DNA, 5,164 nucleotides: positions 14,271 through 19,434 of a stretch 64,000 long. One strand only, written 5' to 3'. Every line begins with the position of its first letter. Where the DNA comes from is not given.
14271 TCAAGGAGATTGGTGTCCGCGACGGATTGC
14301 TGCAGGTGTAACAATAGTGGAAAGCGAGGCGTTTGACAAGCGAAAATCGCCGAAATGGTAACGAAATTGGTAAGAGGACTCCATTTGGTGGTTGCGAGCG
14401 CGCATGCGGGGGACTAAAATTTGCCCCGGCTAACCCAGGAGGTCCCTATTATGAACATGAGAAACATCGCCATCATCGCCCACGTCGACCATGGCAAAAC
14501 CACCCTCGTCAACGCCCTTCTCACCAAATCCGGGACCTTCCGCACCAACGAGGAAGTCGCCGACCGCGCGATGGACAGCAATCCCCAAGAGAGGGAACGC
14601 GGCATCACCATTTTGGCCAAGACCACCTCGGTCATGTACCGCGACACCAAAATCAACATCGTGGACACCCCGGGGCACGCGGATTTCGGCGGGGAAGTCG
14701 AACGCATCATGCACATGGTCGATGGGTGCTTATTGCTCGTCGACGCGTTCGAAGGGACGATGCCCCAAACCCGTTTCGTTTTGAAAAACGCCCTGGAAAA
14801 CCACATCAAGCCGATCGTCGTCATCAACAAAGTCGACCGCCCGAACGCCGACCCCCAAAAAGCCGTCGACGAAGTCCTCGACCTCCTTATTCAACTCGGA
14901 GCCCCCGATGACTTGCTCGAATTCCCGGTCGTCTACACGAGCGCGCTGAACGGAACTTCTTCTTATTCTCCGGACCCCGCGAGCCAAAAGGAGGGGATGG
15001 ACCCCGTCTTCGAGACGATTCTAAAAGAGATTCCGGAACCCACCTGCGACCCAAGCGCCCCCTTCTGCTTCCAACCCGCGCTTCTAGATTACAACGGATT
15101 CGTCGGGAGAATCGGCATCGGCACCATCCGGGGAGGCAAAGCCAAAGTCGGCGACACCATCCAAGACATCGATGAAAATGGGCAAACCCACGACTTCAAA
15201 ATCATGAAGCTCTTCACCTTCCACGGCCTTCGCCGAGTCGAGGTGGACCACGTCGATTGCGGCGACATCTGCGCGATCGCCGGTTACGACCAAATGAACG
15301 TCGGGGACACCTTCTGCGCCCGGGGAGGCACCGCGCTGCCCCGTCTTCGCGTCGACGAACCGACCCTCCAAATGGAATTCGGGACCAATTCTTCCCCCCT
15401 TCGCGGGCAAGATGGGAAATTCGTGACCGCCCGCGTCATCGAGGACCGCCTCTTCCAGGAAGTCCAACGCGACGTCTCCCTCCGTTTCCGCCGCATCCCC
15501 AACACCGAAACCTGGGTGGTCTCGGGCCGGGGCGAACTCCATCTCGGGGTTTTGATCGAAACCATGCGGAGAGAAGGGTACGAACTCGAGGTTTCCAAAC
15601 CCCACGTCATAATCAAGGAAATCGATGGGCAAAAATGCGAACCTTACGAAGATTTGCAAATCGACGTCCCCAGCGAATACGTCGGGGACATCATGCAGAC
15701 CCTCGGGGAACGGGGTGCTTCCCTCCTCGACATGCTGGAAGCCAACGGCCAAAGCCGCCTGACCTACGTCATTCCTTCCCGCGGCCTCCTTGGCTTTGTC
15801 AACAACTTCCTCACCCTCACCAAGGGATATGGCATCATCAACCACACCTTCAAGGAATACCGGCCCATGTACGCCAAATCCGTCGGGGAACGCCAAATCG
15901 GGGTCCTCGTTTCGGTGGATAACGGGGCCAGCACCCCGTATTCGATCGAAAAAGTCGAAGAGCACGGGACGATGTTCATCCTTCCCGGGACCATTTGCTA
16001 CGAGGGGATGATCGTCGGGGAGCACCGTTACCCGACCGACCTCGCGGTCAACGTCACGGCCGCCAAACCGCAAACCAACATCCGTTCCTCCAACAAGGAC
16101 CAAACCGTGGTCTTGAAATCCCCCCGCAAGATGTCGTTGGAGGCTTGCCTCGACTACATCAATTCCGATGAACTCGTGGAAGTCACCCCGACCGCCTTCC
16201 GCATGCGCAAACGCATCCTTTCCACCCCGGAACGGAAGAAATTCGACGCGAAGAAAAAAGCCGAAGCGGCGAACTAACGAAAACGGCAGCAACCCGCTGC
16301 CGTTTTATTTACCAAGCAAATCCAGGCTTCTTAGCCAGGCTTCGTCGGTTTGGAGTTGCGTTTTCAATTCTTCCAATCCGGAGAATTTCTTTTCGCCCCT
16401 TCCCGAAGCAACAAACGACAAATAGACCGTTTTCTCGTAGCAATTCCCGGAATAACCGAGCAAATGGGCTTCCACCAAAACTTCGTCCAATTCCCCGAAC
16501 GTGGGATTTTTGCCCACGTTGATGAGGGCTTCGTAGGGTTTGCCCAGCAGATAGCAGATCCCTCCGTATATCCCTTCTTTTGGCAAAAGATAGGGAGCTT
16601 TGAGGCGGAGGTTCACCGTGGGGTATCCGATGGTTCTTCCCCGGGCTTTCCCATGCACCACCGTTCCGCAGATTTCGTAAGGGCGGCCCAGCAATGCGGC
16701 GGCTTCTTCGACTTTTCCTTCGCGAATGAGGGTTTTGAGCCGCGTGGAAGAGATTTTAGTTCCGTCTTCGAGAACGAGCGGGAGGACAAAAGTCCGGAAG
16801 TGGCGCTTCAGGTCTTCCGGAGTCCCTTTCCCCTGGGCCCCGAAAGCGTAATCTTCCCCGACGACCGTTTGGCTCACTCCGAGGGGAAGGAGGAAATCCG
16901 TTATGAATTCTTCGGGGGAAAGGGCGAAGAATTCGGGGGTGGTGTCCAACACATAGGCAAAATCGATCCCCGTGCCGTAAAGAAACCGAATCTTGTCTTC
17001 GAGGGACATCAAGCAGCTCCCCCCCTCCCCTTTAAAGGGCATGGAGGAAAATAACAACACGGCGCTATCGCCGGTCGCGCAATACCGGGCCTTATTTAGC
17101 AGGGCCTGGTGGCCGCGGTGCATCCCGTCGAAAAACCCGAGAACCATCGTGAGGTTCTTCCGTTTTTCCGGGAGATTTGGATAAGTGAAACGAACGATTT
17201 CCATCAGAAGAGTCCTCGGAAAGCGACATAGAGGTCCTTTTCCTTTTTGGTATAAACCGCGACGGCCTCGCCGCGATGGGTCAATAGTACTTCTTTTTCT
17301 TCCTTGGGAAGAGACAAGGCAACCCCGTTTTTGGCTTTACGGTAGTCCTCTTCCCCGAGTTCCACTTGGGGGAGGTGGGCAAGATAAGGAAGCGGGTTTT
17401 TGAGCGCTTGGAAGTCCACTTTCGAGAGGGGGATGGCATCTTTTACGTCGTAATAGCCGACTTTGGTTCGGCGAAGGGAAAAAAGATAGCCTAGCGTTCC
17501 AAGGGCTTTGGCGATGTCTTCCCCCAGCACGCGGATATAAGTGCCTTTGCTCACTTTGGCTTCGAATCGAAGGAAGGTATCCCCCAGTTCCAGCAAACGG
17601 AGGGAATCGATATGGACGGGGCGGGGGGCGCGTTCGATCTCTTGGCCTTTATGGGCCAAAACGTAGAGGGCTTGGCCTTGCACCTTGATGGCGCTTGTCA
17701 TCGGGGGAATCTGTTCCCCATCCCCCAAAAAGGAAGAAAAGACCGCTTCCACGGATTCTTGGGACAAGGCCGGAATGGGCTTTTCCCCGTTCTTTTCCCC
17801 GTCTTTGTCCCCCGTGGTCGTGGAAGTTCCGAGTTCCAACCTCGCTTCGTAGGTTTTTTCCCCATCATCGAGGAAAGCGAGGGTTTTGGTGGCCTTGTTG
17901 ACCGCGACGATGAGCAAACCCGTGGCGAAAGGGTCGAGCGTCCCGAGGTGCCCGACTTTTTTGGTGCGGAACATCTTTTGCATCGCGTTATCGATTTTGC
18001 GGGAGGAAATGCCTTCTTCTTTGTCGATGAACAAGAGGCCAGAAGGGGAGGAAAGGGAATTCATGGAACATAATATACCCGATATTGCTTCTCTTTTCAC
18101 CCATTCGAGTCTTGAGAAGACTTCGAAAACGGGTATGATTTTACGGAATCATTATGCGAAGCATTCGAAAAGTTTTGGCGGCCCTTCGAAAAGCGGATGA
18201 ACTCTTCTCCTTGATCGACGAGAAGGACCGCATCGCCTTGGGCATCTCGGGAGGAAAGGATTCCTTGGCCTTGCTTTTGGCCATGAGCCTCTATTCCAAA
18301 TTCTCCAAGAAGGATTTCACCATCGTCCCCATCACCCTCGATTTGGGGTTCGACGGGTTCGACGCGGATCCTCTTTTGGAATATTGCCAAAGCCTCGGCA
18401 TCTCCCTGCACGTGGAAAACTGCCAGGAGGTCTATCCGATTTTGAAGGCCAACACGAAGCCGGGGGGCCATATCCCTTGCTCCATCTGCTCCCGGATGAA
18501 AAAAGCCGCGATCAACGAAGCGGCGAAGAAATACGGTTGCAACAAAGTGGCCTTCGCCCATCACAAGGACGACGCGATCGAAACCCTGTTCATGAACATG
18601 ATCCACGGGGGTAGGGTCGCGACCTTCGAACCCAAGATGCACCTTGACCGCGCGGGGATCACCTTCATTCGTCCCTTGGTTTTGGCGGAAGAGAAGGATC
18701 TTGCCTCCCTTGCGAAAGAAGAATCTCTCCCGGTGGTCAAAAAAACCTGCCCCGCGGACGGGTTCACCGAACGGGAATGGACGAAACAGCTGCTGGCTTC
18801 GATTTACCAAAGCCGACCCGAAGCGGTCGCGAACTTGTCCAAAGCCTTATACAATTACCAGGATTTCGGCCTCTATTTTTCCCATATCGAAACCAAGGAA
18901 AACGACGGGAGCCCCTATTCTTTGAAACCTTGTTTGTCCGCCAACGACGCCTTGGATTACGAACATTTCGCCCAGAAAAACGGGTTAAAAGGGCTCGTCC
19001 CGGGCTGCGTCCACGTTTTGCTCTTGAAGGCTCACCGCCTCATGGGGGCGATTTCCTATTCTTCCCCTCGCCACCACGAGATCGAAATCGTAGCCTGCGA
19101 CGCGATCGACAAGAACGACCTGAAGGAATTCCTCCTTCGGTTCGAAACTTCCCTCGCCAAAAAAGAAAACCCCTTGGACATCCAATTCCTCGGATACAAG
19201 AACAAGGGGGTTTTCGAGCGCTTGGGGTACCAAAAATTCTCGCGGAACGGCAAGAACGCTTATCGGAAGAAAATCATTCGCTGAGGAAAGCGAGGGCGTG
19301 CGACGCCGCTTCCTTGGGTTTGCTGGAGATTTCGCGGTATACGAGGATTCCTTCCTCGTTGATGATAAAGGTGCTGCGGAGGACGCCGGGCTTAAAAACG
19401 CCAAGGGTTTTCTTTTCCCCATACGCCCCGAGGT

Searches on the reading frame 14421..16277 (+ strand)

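Call 80: search_protein_families(library=pfam, proteins=[window:14421-16277:+], max_evalue=0.001)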
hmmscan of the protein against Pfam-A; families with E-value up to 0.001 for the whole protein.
window:14421-16277:+ (618 aa): 8 families
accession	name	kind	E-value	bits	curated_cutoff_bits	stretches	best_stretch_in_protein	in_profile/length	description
PF00009.33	GTP_EFTU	-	6.7e-57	192.6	26.5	1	12-205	2-187/188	Elongation factor Tu GTP binding domain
PF21018.2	BipA_C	-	1.8e-40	137.6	23.8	1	494-601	2-109/110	TypA/BipA C-terminal domain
PF00679.30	EFG_C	-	3.9e-20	72.1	27.9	1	405-485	2-83/89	Elongation factor G C-terminus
PF03144.31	GTP_EFTU_D2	-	5.2e-11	43.2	30.3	1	229-299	1-73/73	Elongation factor Tu domain 2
PF01926.29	MMR_HSR1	-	8.2e-08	32.8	21.9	1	16-137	2-113/113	50S ribosome-binding GTPase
PF14492.12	EFG_III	-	3.3e-07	30.7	27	1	341-391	22-73/75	Elongation Factor G, domain III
PF22042.2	EF-G_D2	-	9.4e-06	26.1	27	1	226-300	13-83/84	Elongation factor G domain 2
PF00735.24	Septin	-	0.00059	19.6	26.2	1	15-89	6-75/280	Septin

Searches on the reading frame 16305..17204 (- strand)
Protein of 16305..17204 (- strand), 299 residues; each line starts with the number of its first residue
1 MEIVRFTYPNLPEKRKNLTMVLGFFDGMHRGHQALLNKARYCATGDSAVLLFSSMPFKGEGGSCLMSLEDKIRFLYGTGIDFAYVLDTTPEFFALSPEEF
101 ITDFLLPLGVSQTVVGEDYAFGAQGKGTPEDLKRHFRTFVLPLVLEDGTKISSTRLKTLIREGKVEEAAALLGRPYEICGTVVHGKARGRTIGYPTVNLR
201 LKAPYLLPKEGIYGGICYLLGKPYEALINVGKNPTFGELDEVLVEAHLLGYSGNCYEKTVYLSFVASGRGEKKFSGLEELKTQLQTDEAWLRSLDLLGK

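Call 80: search_protein_families(library=pfam, proteins=[window:16305-17204:-], max_evalue=0.001)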
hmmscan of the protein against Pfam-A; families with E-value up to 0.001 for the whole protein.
window:16305-17204:- (299 aa): 2 families
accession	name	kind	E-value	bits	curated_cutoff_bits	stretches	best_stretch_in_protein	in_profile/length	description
PF01687.23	Flavokinase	-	4.6e-36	124.2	19.6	1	172-292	1-121/124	Riboflavin kinase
PF06574.18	FAD_syn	-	5.8e-29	101.4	27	1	13-155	3-158/158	FAD synthetase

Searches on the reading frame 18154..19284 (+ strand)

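Call 100: search_protein_families(library=pfam, proteins=[window:18154-19284:+], max_evalue=0.001)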
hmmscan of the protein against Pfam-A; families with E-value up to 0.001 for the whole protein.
window:18154-19284:+ (376 aa): 1 family
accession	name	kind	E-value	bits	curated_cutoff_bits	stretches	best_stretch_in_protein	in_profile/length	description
PF01171.26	ATP_bind_3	-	7.2e-16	58.9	27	1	27-195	2-164/182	PP-loop family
